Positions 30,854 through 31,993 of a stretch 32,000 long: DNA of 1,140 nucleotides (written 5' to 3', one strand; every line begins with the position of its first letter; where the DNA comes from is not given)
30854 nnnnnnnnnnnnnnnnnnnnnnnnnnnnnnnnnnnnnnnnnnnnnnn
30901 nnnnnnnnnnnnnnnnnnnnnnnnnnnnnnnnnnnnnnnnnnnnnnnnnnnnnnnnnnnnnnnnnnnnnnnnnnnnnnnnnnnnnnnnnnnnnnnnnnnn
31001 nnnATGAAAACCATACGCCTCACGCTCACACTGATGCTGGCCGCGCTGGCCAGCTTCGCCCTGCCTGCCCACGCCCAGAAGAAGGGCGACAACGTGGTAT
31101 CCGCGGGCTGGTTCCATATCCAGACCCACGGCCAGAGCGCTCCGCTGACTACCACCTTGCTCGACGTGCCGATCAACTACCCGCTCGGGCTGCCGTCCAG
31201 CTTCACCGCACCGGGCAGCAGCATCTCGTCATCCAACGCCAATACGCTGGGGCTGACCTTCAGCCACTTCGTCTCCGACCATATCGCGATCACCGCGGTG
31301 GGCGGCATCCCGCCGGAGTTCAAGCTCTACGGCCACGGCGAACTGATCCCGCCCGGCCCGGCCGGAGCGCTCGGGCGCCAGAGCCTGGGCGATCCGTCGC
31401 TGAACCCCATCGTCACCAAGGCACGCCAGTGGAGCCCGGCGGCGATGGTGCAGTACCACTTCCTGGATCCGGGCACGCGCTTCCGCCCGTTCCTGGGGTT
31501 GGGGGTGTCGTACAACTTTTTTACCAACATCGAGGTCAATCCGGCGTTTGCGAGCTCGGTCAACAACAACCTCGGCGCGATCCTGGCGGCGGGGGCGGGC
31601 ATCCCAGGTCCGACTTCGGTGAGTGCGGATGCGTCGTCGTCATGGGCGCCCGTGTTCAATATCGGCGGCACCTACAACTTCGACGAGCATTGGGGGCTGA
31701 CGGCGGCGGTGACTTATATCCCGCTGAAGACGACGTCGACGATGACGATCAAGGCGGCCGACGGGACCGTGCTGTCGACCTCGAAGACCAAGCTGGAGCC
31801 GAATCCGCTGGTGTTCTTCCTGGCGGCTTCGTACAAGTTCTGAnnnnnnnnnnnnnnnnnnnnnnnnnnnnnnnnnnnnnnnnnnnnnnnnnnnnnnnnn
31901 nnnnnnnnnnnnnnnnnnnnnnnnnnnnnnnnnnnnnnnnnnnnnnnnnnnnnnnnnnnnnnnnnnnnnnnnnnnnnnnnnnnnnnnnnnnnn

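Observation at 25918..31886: TetR + DUF1571-like secreted protein + two paralogous lipoproteins + OmpW-family porin: an uncharacterised envelope module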

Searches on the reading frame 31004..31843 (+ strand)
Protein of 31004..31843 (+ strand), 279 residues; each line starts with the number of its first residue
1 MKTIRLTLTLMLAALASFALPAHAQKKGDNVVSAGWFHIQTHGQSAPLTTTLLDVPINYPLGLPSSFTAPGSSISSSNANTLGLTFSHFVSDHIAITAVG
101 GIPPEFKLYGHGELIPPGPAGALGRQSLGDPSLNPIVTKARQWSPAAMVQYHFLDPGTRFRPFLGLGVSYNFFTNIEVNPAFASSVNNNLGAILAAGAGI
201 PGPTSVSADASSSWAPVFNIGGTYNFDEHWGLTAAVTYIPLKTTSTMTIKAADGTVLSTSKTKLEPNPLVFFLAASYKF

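Call 3: search_protein_families(library=pfam, proteins=[window:31004-31843:+], max_evalue=0.01)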
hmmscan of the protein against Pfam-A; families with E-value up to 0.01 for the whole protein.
window:31004-31843:+ (279 aa): 2 families
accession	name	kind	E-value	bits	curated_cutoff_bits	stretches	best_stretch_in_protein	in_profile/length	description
PF03922.20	OmpW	-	4.4e-17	63.1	24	1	73-279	33-195/195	OmpW family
PF13505.12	OMP_b-brl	-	1.4e-07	32.3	28.7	1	196-250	26-76/175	Outer membrane protein beta-barrel domain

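Call 4: search_protein_families(library=ncbifam, proteins=[window:31004-31843:+], max_evalue=0.01)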
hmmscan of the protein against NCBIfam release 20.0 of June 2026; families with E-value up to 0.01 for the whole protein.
window:31004-31843:+ (279 aa): 2 families
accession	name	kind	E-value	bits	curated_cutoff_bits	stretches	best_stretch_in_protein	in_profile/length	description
NF008202.0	PRK10959.1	equivalog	2.2e-16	59.8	287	1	137-279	94-212/212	outer membrane protein OmpW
TIGR04565.1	OMP_myx_plus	subfamily_domain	0.0062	16.5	60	0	216-248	13-45/161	outer membrane beta-barrel domain-containing protein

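Call 35: search_solved_structures(query=window:31004-31843:+, max_evalue=0.01, show_alignments=2)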
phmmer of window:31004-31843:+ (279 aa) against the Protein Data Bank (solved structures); distinct sequences matched with E-value up to 0.01: 7.
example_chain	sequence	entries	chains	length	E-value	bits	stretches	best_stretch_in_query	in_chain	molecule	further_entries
6qam_A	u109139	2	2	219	1.5e-11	47.3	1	207-279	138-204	Outer membrane protein AlkL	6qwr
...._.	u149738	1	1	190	7.8e-09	38.3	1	73-279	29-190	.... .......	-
2mhl_A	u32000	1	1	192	6.9e-08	35.2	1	128-279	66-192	Outer membrane protein W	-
2f1t_A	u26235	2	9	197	7.8e-08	35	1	128-279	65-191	Outer membrane protein W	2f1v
2x27_X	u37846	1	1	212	2e-05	27.2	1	129-279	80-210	OUTER MEMBRANE PROTEIN OPRG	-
2n6l_A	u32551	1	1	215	2.2e-05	27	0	129-175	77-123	Outer membrane protein OprG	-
2n6p_A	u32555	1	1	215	0.00017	24.1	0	131-279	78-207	Outer membrane protein OprG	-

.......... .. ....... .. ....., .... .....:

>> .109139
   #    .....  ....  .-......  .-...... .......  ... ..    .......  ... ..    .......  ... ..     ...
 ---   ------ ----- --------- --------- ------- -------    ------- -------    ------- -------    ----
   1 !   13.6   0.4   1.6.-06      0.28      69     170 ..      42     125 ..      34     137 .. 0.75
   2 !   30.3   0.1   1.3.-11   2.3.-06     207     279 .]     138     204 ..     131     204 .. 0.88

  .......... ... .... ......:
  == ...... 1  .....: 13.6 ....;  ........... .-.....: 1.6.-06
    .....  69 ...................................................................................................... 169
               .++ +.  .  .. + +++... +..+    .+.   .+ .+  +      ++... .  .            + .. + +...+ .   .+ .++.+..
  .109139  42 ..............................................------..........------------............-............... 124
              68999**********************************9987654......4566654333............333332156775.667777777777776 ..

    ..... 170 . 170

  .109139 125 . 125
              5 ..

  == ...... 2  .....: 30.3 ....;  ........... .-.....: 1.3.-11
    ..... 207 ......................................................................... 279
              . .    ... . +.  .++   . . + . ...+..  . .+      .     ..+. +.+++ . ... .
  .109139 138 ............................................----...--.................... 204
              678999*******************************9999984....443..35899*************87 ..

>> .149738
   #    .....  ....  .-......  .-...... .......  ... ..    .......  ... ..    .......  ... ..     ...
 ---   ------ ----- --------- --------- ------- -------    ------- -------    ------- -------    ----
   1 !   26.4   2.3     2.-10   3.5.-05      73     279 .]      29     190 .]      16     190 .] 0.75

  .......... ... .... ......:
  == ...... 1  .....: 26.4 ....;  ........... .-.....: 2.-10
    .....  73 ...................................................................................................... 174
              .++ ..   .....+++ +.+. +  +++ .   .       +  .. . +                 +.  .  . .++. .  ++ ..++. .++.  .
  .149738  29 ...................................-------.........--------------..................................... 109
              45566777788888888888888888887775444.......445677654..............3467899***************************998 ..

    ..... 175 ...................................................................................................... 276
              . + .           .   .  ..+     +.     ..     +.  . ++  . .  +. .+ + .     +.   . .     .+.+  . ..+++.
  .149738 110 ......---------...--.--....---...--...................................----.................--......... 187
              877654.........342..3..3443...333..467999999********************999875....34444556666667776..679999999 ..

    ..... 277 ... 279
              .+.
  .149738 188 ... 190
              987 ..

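Call 81: find_homologous_proteins(query=window:31004-31843:+, max_evalue=1e-10)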
Query window:31004-31843:+ (279 aa): 280 proteins with E <= 1e-10 among 7855 candidates; the best 120 are listed.
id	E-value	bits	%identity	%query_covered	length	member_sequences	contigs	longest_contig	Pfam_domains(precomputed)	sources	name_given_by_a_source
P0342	9.5e-176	601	96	100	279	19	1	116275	PF13505.13,PF03922.21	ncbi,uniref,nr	ncbi:OmpW/AlkL family protein [Cupriavidus necator]|uniref:OmpW/AlkL family protein n=1 Tax=Cupriavi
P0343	2.3e-173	593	94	100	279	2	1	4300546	PF13505.13,PF03922.21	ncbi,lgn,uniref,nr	ncbi:OmpW/AlkL family protein [Cupriavidus necator]|uniref:OmpW/AlkL family protein n=1 Tax=Cupriavi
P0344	3.8e-173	592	94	100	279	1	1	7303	PF13505.13,PF03922.21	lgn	-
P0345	1.2e-172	590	95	100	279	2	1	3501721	PF13505.13,PF03922.21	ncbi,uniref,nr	ncbi:OmpW/AlkL family protein [Cupriavidus taiwanensis]|uniref:Putative Outer membrane protein, OmpW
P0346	1.3e-172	590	97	92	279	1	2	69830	PF13505.13,PF03922.21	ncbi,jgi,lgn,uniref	ncbi:OmpW/AlkL family protein [Cupriavidus alkaliphilus]|uniref:OmpW/AlkL family protein n=1 Tax=Cup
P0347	6.0e-172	588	96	93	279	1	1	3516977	PF13505.13,PF03922.21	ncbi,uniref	ncbi:OmpW family protein [Cupriavidus nantongensis]|uniref:OmpW/AlkL family protein n=1 Tax=Cupriavi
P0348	1.5e-171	587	94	100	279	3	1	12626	PF13505.13,PF03922.21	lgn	-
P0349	3.6e-171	586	95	94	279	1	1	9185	PF13505.13,PF03922.21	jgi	jgi:outer membrane protein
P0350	3.3e-169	579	93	100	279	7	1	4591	PF13505.13,PF03922.21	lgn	-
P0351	5.7e-158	542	86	100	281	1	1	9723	PF13505.13,PF03922.21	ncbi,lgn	-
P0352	2.2e-157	540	85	100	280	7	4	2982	PF13505.13,PF03922.21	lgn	-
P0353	9.8e-155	532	85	96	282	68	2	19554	PF13505.13,PF03922.21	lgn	-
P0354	9.8e-154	528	83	100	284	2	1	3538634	PF13505.13,PF03922.21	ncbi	ncbi:OmpW/AlkL family protein [Cupriavidus campinensis]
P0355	3.8e-150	517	83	100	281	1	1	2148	PF13505.13,PF03922.21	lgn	-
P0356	3.8e-149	513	84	96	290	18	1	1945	PF13505.13,PF03922.21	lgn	-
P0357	8.7e-148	509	81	100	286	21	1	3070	PF13505.13,PF03922.21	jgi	jgi:outer membrane protein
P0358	7.8e-147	506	85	91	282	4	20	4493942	PF03922.21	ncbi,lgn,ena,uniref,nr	ncbi:hypothetical protein BKK79_11065 [Cupriavidus sp. USMAA2-4]|uniref:OmpW family protein n=1 Tax=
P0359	4.8e-146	503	85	91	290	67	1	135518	PF13505.13,PF03922.21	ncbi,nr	ncbi:OmpW family protein [Cupriavidus pauculus]|nr:OmpW family protein [Cupriavidus pauculus]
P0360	8.0e-145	499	80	98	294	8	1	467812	PF13505.13,PF03922.21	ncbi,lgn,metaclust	metaclust:status=active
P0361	3.4e-133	461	75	100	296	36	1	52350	PF03922.21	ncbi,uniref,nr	ncbi:OmpW family porin [Cupriavidus basilensis OR16]|uniref:OmpW family porin n=2 Tax=Cupriavidus ba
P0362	2.2e-128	445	74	92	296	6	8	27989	PF03922.21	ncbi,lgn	-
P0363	1.1e-125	436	70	100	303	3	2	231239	PF03922.21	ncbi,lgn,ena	-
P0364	2.9e-125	435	73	92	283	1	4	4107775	PF03922.21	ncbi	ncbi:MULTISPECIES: OmpW/AlkL family protein [Cupriavidus]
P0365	1.8e-124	432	85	81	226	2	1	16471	PF13505.13,PF03922.21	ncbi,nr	ncbi:MAG TPA: hypothetical protein DD502_08965, partial [Cupriavidus sp.]|nr:hypothetical protein [C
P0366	1.2e-119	417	70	94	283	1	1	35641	PF03922.21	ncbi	-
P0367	9.2e-111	387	62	100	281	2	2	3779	PF13505.13,PF03922.21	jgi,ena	-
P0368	1.0e-110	387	63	97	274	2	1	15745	PF13505.13,PF03922.21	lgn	-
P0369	1.9e-108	380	62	92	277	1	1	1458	PF03922.21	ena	-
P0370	3.6e-108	379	63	92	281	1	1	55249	PF03922.21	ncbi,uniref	ncbi:OmpW family outer membrane protein [Paraburkholderia azotifigens]|uniref:OmpW/AlkL family prote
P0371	4.0e-108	379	63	92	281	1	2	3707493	PF03922.21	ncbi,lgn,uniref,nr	ncbi:OmpW/AlkL family protein [Paraburkholderia azotifigens]|uniref:OmpW family protein n=1 Tax=Para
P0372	4.2e-108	379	63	100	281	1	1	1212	PF13505.13,PF03922.21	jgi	jgi:outer membrane protein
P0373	4.3e-108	379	64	92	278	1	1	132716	PF03922.21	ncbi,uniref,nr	ncbi:Outer membrane protein W [Paraburkholderia piptadeniae]|uniref:Outer membrane protein W n=1 Tax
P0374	4.4e-108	379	63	92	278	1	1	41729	PF03922.21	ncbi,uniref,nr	ncbi:OmpW family protein [Paraburkholderia sp. CNPSo 3157]|uniref:OmpW family protein n=1 Tax=Parabu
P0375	5.5e-108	378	62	97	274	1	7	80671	PF13505.13,PF03922.21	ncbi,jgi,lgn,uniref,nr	ncbi:OmpW/AlkL family protein [Paraburkholderia phenazinium]|jgi:outer membrane protein|uniref:Outer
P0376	5.7e-108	378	61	97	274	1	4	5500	PF13505.13,PF03922.21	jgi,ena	jgi:outer membrane protein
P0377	5.8e-108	378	62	92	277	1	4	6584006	PF03922.21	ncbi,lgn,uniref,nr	ncbi:OmpW family protein [Paraburkholderia sabiae]|uniref:OmpW family protein n=1 Tax=Paraburkholder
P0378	5.8e-108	378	62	92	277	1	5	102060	PF03922.21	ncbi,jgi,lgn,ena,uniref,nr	ncbi:Outer membrane protein W precursor [Paraburkholderia sabiae]|jgi:outer membrane protein|uniref:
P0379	6.0e-108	378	63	92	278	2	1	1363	PF13505.13,PF03922.21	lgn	-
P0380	7.8e-108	378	62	97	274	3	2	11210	PF13505.13,PF03922.21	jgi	jgi:outer membrane protein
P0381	1.5e-107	377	63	92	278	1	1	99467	PF03922.21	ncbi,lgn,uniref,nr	ncbi:OmpW/AlkL family protein [Paraburkholderia diazotrophica]|uniref:Outer membrane protein n=1 Tax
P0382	2.0e-107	377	63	92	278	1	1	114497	PF03922.21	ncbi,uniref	ncbi:OmpW family protein [Paraburkholderia phymatum]|uniref:OmpW family protein n=1 Tax=Paraburkhold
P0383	3.3e-107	376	62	92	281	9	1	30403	PF03922.21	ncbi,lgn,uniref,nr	ncbi:OmpW family protein [Paraburkholderia sp. Tr-20389]|uniref:OmpW/AlkL family protein n=1 Tax=Par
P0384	5.7e-107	375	63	92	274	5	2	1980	PF13505.13,PF03922.21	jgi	jgi:outer membrane protein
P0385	9.1e-107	374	63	96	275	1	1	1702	PF10895.16,PF13505.13,PF03922.21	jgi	jgi:outer membrane protein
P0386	1.1e-106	374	62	92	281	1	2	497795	PF03922.21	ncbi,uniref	ncbi:OmpW/AlkL family protein [Paraburkholderia azotifigens]|uniref:OmpW family outer membrane prote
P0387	5.3e-106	372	60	97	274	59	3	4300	PF13505.13,PF03922.21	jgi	jgi:outer membrane protein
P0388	5.9e-106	372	61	97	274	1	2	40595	PF13505.13,PF03922.21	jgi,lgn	jgi:outer membrane protein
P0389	1.3e-105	371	59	99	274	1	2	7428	PF03922.21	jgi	jgi:outer membrane protein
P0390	1.6e-105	370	60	97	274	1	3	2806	PF13505.13,PF03922.21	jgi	jgi:outer membrane protein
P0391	1.9e-105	370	60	97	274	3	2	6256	PF03922.21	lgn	-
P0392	3.1e-105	369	62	95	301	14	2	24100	PF03922.21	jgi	jgi:outer membrane protein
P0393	4.3e-105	369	61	92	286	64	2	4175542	PF03922.21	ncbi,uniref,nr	ncbi:hypothetical protein BZM27_20560 [Paraburkholderia steynii]|uniref:OmpW family protein n=1 Tax=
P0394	6.3e-105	368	61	97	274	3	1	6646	PF13505.13,PF03922.21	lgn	-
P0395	6.4e-105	368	61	92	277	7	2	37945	PF13505.13,PF03922.21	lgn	-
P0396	7.5e-105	368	62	92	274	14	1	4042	PF03922.21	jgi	jgi:outer membrane protein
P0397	1.3e-104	367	62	92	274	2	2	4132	PF03922.21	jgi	jgi:outer membrane protein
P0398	1.4e-104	367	59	100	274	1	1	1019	PF03922.21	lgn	-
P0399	1.5e-104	367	60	97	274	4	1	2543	PF13505.13,PF03922.21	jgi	jgi:outer membrane protein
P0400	1.6e-104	367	61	92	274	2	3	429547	PF03922.21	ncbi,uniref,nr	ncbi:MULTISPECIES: OmpW/AlkL family protein [Paraburkholderia]|uniref:OmpW/AlkL family protein n=1 T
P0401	2.7e-104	366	62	97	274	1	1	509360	PF13505.13,PF03922.21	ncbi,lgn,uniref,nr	ncbi:OmpW family outer membrane protein [Paraburkholderia sp.]|uniref:OmpW/AlkL family protein n=1 T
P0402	3.1e-104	366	60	97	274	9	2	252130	PF03922.21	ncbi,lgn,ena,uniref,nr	ncbi:OmpW/AlkL family protein [Paraburkholderia ferrariae]|uniref:OmpW/AlkL family protein n=1 Tax=P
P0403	3.6e-104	366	59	100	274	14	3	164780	PF13505.13,PF03922.21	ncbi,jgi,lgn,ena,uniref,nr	ncbi:OmpW/AlkL family protein [Paraburkholderia bryophila]|jgi:outer membrane protein|uniref:Outer m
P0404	3.8e-104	366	59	100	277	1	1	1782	PF13505.13,PF03922.21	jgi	jgi:outer membrane protein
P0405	8.2e-104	365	61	92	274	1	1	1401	PF13505.13,PF03922.21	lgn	-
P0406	8.8e-104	365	61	100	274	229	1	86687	PF03922.21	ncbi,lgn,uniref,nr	ncbi:OmpW/AlkL family protein [Burkholderia sp. WSM2232]|uniref:OmpW/AlkL family protein n=1 Tax=Bur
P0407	9.1e-104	365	59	97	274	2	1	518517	PF03922.21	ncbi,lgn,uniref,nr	ncbi:OmpW/AlkL family protein [Paraburkholderia sp. J12]|uniref:OmpW/AlkL family protein n=1 Tax=Par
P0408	1.1e-103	364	62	97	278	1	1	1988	PF13505.13,PF03922.21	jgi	jgi:outer membrane protein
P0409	1.1e-103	364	62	93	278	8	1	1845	PF10895.16,PF03922.21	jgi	jgi:outer membrane protein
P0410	1.6e-103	364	59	97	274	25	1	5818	PF13505.13,PF03922.21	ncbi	-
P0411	1.9e-103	363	61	92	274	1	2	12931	PF03922.21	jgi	jgi:outer membrane protein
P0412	2.0e-103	363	58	99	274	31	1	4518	PF13505.13,PF03922.21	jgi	jgi:outer membrane protein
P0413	2.1e-103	363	61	92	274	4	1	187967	PF03922.21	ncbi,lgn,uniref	ncbi:OmpW/AlkL family protein [Paraburkholderia sp. GAS334]|uniref:OmpW/AlkL family protein n=1 Tax=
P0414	2.3e-103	363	59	97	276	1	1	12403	PF13505.13,PF03922.21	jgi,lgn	jgi:outer membrane protein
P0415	2.6e-103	363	59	97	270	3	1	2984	PF13505.13,PF03922.21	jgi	jgi:outer membrane protein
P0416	3.0e-103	363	60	92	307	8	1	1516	PF03922.21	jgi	jgi:outer membrane protein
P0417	3.1e-103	363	58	100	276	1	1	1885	PF13505.13,PF03922.21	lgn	-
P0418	4.2e-103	362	60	92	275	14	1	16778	PF03922.21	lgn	-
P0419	4.4e-103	362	61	92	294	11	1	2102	PF03922.21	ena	-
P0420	5.6e-103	362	57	100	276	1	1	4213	PF13505.13,PF03922.21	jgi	jgi:outer membrane protein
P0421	6.8e-103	362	60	90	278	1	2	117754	PF13505.13,PF03922.21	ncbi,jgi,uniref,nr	ncbi:OmpW/AlkL family protein [Trinickia diaoshuihuensis]|jgi:outer membrane protein|uniref:OmpW/Alk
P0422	1.1e-102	361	57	100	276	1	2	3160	PF13505.13,PF03922.21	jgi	jgi:outer membrane protein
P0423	1.5e-102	361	62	97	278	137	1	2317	PF03922.21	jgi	jgi:outer membrane protein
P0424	1.7e-102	360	60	92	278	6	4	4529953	PF13505.13,PF03922.21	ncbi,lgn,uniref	ncbi:OmpW family outer membrane protein [Trinickia sp. NRRL B-1857]|uniref:OmpW/AlkL family protein 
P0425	1.8e-102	360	58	99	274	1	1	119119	PF13505.13,PF03922.21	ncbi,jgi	jgi:outer membrane protein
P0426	1.9e-102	360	59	92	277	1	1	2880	PF13505.13,PF03922.21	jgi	jgi:outer membrane protein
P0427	2.2e-102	360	59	97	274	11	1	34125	PF13505.13,PF03922.21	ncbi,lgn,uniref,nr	ncbi:OmpW family protein [Paraburkholderia sp. UYCP14C]|uniref:OmpW/AlkL family protein n=1 Tax=Para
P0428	2.4e-102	360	60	92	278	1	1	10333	PF13505.13,PF03922.21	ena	-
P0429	2.5e-102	360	59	97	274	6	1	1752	PF13505.13,PF03922.21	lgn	-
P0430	3.0e-102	360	59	97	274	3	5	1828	PF03922.21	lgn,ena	-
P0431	3.7e-102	359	59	100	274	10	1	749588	PF13505.13,PF03922.21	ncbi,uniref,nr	ncbi:hypothetical protein CI15_05000 [Paraburkholderia monticola]|uniref:OmpW family protein n=1 Tax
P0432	3.9e-102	359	61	97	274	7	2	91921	PF13505.13,PF03922.21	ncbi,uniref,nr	ncbi:hypothetical protein A6V36_30565 [Paraburkholderia ginsengiterrae]|uniref:OmpW family protein n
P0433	4.2e-102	359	59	96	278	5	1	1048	PF13505.13,PF03922.21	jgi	-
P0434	4.5e-102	359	59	92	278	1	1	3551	PF13505.13,PF03922.21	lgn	-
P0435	5.7e-102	359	60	92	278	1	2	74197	PF13505.13,PF03922.21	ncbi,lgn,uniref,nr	ncbi:hypothetical protein C0Z18_28700 [Trinickia dabaoshanensis]|uniref:OmpW family protein n=1 Tax=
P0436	6.0e-102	359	57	100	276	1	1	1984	PF13505.13,PF03922.21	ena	-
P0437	7.5e-102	358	63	93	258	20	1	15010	PF03922.21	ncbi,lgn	-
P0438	1.4e-101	357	60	95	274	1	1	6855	PF13505.13,PF03922.21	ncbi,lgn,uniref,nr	ncbi:OmpW/AlkL family protein [Paraburkholderia sp.]|uniref:OmpW/AlkL family protein n=1 Tax=Parabur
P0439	1.6e-101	357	57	99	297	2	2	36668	PF13505.13,PF03922.21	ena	-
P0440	1.9e-101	357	59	97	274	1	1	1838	PF03922.21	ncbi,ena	-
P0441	2.1e-101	357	58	97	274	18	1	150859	PF03922.21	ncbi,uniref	ncbi:OmpW family protein [Paraburkholderia sp. EG286B]|uniref:OmpW family protein n=1 Tax=Paraburkho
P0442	2.2e-101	357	58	97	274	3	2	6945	PF03922.21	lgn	-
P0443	2.6e-101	356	59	96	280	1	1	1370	PF13505.13,PF03922.21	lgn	-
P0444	3.4e-101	356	58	96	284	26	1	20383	PF13505.13,PF03922.21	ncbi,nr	ncbi:MAG: OmpW family protein [Burkholderiales bacterium]|nr:OmpW family protein [Burkholderiales ba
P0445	4.0e-101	356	57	99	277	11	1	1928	PF03922.21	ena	-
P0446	4.9e-101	356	57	100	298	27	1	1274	PF13505.13,PF03922.21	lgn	-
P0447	5.2e-101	355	60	97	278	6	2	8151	PF03922.21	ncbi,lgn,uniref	ncbi:OmpW/AlkL family protein [Caballeronia sp.]|uniref:OmpW/AlkL family protein n=1 Tax=Caballeroni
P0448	7.2e-101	355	59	94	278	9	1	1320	PF13505.13,PF03922.21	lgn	-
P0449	1.1e-100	354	58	96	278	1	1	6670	PF13505.13,PF03922.21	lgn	-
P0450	1.5e-100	354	57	99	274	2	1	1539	PF13505.13,PF03922.21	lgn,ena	-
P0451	1.6e-100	354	58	99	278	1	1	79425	PF13505.13,PF03922.21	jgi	jgi:outer membrane protein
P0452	2.2e-100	353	58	97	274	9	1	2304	PF03922.21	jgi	jgi:outer membrane protein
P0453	2.3e-100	353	58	96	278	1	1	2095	PF13505.13,PF03922.21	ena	-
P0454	2.8e-100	353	59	92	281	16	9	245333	PF03922.21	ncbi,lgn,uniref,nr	ncbi:OmpW/AlkL family protein [Paraburkholderia bannensis]|uniref:OmpW/AlkL family protein n=1 Tax=P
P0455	2.8e-100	353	59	91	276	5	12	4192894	PF13505.13,PF03922.21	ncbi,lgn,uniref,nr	ncbi:OmpW/AlkL family protein [Burkholderia oklahomensis]|uniref:OmpW family protein n=1 Tax=Burkhol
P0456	3.0e-100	353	59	92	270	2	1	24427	PF03922.21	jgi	jgi:outer membrane protein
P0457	3.0e-100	353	58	96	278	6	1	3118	PF13505.13,PF03922.21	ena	-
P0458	5.3e-100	352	58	97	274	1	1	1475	PF03922.21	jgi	jgi:outer membrane protein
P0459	6.5e-100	352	60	92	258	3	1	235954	PF03922.21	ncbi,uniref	ncbi:OmpW family protein, partial [Paraburkholderia silviterrae]|uniref:OmpW/AlkL family protein n=1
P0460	8.2e-100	352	58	97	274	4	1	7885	PF13505.13,PF03922.21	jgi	jgi:outer membrane protein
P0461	9.5e-100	351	60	92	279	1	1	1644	PF13505.13,PF03922.21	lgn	-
